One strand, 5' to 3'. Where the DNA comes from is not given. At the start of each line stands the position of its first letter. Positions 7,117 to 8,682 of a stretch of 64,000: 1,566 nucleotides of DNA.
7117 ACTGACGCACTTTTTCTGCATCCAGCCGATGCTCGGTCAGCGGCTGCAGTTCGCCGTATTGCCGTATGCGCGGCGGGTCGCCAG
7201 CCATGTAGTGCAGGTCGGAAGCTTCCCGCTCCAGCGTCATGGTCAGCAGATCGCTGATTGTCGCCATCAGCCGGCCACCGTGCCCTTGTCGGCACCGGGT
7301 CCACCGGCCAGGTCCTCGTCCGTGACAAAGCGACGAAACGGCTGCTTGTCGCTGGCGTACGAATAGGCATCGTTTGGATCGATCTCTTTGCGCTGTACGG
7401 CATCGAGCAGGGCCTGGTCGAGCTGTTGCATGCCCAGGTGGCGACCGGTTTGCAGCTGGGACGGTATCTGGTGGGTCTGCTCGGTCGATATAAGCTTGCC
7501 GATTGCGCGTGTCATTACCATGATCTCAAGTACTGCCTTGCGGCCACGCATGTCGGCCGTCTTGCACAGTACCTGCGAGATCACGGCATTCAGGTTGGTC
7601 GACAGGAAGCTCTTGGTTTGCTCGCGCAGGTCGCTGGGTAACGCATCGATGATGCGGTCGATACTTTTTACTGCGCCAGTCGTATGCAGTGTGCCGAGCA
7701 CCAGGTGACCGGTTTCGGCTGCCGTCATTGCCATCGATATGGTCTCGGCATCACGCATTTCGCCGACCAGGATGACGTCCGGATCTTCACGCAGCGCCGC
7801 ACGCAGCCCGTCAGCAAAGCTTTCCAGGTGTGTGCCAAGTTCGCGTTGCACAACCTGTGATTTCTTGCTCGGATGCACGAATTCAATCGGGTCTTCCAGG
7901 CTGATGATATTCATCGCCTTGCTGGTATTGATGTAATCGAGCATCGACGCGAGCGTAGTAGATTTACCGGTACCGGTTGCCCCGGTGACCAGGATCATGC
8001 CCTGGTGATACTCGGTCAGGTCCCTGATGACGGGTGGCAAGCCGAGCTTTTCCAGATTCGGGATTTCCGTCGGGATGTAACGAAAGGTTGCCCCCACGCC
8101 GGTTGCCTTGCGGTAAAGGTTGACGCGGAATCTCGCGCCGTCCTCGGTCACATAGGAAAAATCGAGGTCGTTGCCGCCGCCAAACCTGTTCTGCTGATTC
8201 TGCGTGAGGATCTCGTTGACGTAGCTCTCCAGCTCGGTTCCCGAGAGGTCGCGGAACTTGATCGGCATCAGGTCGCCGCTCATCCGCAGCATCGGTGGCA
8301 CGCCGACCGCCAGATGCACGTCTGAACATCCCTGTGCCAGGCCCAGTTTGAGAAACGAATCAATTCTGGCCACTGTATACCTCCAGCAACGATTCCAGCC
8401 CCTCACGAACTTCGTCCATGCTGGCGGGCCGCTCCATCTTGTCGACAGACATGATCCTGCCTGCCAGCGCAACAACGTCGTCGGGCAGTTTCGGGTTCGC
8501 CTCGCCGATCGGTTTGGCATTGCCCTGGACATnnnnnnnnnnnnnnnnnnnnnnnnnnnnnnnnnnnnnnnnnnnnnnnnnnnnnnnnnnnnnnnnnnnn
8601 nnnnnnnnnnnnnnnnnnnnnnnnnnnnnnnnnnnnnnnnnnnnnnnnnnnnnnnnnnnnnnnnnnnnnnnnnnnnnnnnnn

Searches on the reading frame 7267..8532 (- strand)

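Call 56: search_protein_families(library=pfam, proteins=[window:7267-8532:-], max_evalue=0.00001)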
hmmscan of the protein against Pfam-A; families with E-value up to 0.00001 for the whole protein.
window:7267-8532:- (421 aa): 1 family
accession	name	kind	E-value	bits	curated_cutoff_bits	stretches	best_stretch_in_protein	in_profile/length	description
PF00437.27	T2SSE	-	3.6e-46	158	24.9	1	134-357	93-340/370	Type II/IV secretion system protein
